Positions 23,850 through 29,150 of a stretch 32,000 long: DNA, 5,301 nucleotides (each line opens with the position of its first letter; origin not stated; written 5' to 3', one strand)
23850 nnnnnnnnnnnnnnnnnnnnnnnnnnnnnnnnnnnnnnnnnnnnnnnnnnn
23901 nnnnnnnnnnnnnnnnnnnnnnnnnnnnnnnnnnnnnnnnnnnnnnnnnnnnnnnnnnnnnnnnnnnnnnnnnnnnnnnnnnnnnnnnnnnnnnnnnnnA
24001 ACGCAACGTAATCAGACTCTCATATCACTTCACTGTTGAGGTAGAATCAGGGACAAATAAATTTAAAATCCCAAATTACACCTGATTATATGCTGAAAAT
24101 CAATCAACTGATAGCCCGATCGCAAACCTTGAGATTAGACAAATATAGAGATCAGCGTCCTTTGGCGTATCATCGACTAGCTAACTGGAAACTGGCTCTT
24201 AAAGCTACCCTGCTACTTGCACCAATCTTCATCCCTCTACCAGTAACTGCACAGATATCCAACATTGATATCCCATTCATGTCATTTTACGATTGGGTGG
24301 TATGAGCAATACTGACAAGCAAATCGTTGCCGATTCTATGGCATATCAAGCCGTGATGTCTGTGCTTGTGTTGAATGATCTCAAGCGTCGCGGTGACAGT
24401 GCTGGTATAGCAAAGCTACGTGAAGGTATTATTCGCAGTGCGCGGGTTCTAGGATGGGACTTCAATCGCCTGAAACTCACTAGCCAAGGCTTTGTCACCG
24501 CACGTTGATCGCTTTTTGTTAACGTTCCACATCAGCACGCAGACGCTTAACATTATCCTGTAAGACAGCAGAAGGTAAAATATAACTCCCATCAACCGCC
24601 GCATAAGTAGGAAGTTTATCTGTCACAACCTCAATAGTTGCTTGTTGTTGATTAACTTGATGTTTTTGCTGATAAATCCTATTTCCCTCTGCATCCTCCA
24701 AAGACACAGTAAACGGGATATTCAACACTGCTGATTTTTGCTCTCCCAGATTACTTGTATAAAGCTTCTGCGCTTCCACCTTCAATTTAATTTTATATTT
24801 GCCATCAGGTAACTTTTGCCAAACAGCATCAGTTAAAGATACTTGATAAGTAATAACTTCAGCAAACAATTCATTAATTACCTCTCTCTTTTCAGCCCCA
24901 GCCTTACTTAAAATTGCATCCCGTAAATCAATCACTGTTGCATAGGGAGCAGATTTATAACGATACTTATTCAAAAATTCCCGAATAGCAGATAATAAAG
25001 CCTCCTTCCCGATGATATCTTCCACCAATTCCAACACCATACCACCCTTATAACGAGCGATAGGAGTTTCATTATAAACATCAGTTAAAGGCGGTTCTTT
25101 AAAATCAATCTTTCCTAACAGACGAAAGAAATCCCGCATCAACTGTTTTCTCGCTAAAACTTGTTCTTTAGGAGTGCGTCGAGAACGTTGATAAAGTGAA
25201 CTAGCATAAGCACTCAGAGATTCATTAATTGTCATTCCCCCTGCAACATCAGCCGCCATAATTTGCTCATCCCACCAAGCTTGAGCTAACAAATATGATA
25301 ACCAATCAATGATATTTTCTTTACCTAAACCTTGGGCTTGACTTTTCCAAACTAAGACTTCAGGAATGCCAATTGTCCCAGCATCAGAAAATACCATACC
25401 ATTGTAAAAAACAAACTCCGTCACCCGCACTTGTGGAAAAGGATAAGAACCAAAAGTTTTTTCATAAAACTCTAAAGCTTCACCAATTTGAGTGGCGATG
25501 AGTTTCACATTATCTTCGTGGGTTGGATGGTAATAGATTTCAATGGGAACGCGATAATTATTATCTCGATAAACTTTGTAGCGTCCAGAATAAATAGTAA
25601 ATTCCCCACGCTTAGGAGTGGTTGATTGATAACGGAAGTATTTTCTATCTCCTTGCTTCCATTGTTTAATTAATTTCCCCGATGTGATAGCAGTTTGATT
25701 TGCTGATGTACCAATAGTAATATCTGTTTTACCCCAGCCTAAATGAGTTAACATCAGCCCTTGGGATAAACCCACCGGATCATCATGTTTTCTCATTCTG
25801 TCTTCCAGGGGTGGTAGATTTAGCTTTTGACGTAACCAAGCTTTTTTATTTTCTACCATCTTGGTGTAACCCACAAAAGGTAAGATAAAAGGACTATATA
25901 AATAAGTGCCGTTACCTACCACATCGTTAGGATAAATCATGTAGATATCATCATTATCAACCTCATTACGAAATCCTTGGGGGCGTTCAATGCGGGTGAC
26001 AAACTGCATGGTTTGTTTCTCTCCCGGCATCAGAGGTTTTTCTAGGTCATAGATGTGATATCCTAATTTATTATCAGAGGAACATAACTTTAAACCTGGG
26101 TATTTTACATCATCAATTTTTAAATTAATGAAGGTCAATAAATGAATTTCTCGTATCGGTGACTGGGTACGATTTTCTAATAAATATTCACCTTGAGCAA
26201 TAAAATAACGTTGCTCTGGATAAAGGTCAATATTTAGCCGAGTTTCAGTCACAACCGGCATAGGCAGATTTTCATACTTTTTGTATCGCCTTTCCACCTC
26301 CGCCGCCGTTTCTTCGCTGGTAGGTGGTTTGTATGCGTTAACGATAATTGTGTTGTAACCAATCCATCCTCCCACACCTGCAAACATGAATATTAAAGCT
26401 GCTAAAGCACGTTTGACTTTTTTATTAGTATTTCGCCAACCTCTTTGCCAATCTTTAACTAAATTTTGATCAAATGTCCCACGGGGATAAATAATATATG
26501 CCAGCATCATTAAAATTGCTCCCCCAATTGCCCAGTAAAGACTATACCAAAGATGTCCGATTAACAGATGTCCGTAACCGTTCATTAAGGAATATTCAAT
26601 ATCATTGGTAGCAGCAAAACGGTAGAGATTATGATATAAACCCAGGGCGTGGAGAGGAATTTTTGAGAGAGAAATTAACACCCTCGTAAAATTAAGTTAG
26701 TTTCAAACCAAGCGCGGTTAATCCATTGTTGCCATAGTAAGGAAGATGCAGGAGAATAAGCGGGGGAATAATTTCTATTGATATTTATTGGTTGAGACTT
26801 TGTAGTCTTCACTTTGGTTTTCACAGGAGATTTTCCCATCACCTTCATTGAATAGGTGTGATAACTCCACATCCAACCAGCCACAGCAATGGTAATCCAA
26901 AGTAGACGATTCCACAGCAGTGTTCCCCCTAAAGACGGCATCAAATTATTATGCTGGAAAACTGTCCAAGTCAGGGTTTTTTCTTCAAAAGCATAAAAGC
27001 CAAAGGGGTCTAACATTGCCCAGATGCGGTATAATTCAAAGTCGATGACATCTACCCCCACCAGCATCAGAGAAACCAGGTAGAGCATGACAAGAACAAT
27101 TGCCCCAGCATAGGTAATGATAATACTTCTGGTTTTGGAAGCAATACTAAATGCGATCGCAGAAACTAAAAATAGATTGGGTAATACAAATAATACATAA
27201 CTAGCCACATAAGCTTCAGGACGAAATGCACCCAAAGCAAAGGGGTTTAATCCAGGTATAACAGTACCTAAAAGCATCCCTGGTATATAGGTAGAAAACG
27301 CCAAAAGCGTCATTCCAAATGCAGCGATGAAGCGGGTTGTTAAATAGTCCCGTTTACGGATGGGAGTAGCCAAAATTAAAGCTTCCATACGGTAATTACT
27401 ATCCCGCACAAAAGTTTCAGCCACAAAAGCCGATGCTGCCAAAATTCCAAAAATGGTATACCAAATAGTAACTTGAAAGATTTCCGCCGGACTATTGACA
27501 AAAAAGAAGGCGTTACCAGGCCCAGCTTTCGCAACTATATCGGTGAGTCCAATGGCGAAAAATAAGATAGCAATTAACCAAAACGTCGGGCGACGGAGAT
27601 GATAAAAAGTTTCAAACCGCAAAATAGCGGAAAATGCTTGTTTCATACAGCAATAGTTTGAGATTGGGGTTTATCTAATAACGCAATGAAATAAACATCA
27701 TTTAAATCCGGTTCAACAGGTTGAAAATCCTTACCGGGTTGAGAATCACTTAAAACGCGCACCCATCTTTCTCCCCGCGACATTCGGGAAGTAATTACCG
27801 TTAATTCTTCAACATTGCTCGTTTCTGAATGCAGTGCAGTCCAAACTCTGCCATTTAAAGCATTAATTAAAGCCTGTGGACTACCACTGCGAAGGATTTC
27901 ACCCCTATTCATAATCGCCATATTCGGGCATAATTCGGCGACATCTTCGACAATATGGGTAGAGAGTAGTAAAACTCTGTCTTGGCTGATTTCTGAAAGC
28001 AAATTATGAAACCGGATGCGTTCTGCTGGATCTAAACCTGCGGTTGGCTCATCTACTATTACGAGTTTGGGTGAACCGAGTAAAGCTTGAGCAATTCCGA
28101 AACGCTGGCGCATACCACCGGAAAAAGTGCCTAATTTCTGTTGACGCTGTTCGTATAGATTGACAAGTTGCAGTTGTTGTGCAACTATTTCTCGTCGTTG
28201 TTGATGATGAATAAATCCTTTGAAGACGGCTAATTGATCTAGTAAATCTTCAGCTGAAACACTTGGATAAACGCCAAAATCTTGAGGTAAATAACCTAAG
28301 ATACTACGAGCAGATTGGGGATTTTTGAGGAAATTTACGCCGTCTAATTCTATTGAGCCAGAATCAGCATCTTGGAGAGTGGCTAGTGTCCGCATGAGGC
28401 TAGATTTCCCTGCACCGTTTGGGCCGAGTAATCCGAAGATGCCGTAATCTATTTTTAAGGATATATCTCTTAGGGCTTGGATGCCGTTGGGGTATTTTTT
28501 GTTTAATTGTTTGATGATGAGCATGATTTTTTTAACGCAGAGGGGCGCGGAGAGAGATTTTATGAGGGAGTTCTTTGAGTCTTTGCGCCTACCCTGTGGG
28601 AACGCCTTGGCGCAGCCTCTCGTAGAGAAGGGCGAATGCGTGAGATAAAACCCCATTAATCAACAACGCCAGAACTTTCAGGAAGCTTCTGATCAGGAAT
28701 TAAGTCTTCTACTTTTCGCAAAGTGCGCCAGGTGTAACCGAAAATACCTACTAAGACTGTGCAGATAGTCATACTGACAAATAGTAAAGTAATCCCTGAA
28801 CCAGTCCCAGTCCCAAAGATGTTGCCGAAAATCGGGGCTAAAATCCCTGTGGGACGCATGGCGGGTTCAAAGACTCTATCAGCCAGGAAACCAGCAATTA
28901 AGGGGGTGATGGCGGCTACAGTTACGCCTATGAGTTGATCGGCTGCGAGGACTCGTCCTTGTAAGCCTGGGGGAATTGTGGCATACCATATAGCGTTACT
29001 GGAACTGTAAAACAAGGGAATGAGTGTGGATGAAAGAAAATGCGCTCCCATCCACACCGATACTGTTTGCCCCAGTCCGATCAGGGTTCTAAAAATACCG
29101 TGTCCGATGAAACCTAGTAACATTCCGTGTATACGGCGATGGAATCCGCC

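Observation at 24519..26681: M1-aminopeptidase-like domain with a dismantled zinc site, anchored in the membrane and coupled to an ABC-2 exporter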

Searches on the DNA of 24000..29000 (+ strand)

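Call 28: search_dna_similar(query=window:24000-29000:+, collection=plasmids, mode=near, max_rows=10)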
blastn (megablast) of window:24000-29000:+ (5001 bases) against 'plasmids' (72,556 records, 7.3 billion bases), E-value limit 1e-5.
No match.

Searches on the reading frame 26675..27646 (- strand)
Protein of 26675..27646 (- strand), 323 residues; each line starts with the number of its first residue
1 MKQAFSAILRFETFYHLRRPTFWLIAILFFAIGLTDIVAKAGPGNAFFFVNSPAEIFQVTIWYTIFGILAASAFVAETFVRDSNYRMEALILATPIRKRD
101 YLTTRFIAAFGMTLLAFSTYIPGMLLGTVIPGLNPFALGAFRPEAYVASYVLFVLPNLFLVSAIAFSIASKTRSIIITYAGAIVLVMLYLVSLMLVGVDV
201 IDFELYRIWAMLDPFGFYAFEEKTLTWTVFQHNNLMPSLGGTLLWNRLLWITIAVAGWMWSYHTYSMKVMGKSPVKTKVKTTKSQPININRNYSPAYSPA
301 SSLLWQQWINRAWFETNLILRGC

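Call 3: search_protein_families(library=pfam, proteins=[window:26675-27646:-], max_evalue=0.1)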
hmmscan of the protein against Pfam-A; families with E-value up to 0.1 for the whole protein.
window:26675-27646:- (323 aa): 0 families

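Call 4: search_protein_families(library=ncbifam, proteins=[window:26675-27646:-], max_evalue=0.1)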
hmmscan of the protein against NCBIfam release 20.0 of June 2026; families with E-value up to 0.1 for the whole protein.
window:26675-27646:- (323 aa): 1 family
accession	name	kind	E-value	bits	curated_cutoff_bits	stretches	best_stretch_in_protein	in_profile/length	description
NF005165.0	PRK06638.1-5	equivalog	0.0091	15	192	1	176-202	74-98/282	NADH-quinone oxidoreductase subunit J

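Call 60: predict_structure(alignment_id=A4)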
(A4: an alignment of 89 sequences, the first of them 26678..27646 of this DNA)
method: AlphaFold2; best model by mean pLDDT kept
length: 323 residues; sequences in the alignment: 89
mean_pLDDT: 91.3   pTM: 0.84
mean pLDDT of the five models: 91.3, 90.3, 90.2, 89.6, 89.5
residues with pLDDT >= 90: 253; 70-90: 36; 50-70: 34; < 50: 0
segments of 3 or more residues with pLDDT < 50: none
pLDDT, mean of each block of 10 residues (from residue 1): 92 97 98 97 91 98 96 97 92 93 97 98 98 96 98 98 97 96 93 78 90 96 96 97 97 98 89 62 64 60 88 90 68
secondary structure, 60 per line:
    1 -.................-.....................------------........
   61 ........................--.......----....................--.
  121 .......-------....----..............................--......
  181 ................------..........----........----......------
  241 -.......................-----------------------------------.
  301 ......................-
elements in order: H2-18 H20-40 H53-84 H87-93 H98-117 H120-127 H135-138 H143-172 H175-196 H203-212 H217-224 H229-234 H242-264 H300-322

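Call 65: fold_search(model_id=the predicted structure, library=pdb)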
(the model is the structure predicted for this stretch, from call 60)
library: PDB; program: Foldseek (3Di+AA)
matches with E <= 10: 286; with E <= 0.001: 8
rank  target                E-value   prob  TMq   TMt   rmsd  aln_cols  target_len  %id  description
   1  7o0y_E                1.6e-04  1.00  0.54  0.68   5.6       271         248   16  ABC transporter NosDFY, nucleotide-free in GDN (released 2022-04-13)
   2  7o0z_E                1.6e-04  1.00  0.57  0.68   5.8       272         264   16  ABC transporter NosFY, nucleotide-free in GDN (released 2022-11-02)
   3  7o0z_D                1.7e-04  1.00  0.57  0.68   5.3       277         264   17  ABC transporter NosFY, nucleotide-free in GDN (released 2022-11-02)
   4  7znq_y                2.2e-04  1.00  0.58  0.73   4.8       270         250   16  ABC transporter complex NosDFYL in GDN (released 2022-08-03)
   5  7znq_Y                2.6e-04  1.00  0.59  0.69   5.6       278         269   17  ABC transporter complex NosDFYL in GDN (released 2022-08-03)
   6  7o0y_D                5.0e-04  1.00  0.59  0.69   5.0       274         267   18  ABC transporter NosDFY, nucleotide-free in GDN (released 2022-04-13)
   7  7o17_E                6.2e-04  1.00  0.56  0.67   5.1       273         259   18  ABC transporter NosDFY E154Q, ATP-bound in lipid nanodisc (released 2022-04-13)
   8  7qba_D                8.8e-04  1.00  0.54  0.62   6.3       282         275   18  CryoEM structure of the ABC transporter NosDFY complexed with nitrous oxide reductase NosZ (released 2022-08-03)
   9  7o12_E                1.1e-03  1.00  0.55  0.70   5.1       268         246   18  ABC transporter NosDFY, AMPPNP-bound in GDN (released 2022-04-13)
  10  7qba_E                2.1e-03  1.00  0.56  0.68   5.2       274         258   18  CryoEM structure of the ABC transporter NosDFY complexed with nitrous oxide reductase NosZ (released 2022-08-03)
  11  7o17_D                3.2e-03  1.00  0.57  0.65   5.8       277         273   18  ABC transporter NosDFY E154Q, ATP-bound in lipid nanodisc (released 2022-04-13)
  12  6xjh_A                6.7e-03  1.00  0.56  0.70   5.2       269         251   11  PmtCD ABC exporter without the basket domain at C2 symmetry (released 2020-10-14)
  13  8bht_A                7.9e-03  1.00  0.49  0.30   8.6       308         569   12  ABCG2 turnover-1 state with tariquidar bound (released 2023-01-11)
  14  5njg_A                1.4e-02  1.00  0.52  0.57   5.6       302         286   11  Structure of an ABC transporter: part of the structure that could be built de novo (released 2017-06-07)
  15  7ojh_A                2.2e-02  1.00  0.50  0.31   8.3       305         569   13  ABCG2 topotecan turnover-1 state (released 2021-07-21)
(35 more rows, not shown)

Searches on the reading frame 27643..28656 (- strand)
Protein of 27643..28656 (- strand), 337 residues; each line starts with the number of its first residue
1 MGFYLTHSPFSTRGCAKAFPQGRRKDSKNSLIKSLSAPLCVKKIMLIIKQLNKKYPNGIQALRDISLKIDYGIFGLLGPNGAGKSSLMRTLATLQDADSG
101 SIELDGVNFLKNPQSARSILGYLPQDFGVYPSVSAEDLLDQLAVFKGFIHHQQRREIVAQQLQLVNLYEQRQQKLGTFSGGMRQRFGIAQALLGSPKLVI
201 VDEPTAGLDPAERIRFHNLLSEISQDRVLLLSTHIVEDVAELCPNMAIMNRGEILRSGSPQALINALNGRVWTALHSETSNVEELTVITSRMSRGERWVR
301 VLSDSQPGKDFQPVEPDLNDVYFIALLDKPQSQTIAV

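Call 3: search_protein_families(library=pfam, proteins=[window:27643-28656:-], max_evalue=0.1)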
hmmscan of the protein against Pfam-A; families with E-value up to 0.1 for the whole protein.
window:27643-28656:- (337 aa): 9 families
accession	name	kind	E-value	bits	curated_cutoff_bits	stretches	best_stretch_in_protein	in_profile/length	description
PF00005.33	ABC_tran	-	8.5e-29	101.3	25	1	62-206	1-137/137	ABC transporter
PF13304.12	AAA_21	-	1.9e-12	48.3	27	2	169-234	229-298/304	AAA domain, putative AbiEii toxin, Type IV TA system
PF02463.25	SMC_N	-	0.00031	20.7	40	1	64-91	17-44/220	RecF/RecN/SMC N terminal domain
PF13476.12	AAA_23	-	0.0021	19.2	27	1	58-90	6-38/201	AAA domain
PF13191.12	AAA_16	-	0.0064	17.4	32.6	1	76-223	29-123/167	AAA ATPase domain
PF13401.12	AAA_22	-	0.0083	16.9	27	1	75-143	9-76/130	AAA domain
PF03193.22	RsgA_GTPase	-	0.019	15.2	30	1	56-102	94-137/174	RsgA GTPase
PF13175.12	AAA_15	-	0.019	15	32.1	0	62-96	14-48/374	AAA ATPase domain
PF13555.12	AAA_29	-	0.028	14.6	27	1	72-94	23-45/61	P-loop containing region of AAA domain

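Call 4: search_protein_families(library=ncbifam, proteins=[window:27643-28656:-], max_evalue=0.1)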
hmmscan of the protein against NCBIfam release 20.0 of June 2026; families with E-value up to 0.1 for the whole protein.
window:27643-28656:- (337 aa): 197 families (the best 25 are shown)
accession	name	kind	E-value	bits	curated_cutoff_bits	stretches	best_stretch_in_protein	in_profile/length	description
TIGR03522.1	GldA_ABC_ATP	equivalog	7.8e-51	173.3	402.6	1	46-271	3-227/301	gliding motility-associated ABC transporter ATP-binding subunit GldA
TIGR01188.1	drrA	subfamily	4.4e-50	170.7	312.45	1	54-283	2-231/302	daunorubicin resistance ABC transporter, ATP-binding protein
NF033858.1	ABC2_perm_RbbA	equivalog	4.8e-39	134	1050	1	20-266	242-487/909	ribosome-associated ATPase/putative transporter RbbA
NF010060.0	PRK13537.1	equivalog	5.4e-38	130.6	521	1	44-269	14-239/314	nodulation factor ABC transporter ATP-binding protein NodI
TIGR03864.1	PQQ_ABC_ATP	hypoth_equivalog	1.6e-37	129.2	302.25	1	46-270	2-226/236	ABC transporter, ATP-binding subunit, PQQ-dependent alcohol dehydrogenase system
TIGR04406.1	LPS_export_lptB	equivalog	6.6e-37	127.1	240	1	46-266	2-225/239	LPS export ABC transporter ATP-binding protein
TIGR02315.1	ABC_phnC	equivalog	1.4e-35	122.9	266.1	1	45-266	1-236/243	phosphonate ABC transporter ATP-binding protein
NF010059.0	PRK13536.1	equivalog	1.5e-35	122.6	549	1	36-269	34-267/342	nodulation factor ABC transporter ATP-binding protein NodI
TIGR03740.1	galliderm_ABC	subfamily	1.7e-35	122.7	309.75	1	47-255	2-203/223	lantibiotic protection ABC transporter ATP-binding subunit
TIGR03265.1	PhnT2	equivalog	2.5e-32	112.5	457.7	1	45-264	4-223/353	putative 2-aminoethylphosphonate ABC transporter ATP-binding protein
TIGR01288.1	nodI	equivalog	2.8e-32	111.9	424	1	52-269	11-228/303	nodulation factor ABC transporter ATP-binding protein NodI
TIGR03410.1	urea_trans_UrtE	equivalog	4.1e-31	108.2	285.8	1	47-262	2-218/230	urea ABC transporter ATP-binding subunit UrtE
TIGR04521.1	ECF_ATPase_2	equivalog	2e-30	105.8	330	1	52-266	11-235/279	energy-coupling factor transporter ATPase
NF043075.1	MMSYN1_0197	equivalog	3.7e-29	101.7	550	1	46-287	3-243/341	spermidine/putrescine ABC transporter ATP-binding protein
TIGR00968.1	3a0106s01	subfamily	3.8e-29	101.9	342.75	1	47-265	2-220/237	sulfate ABC transporter ATP-binding protein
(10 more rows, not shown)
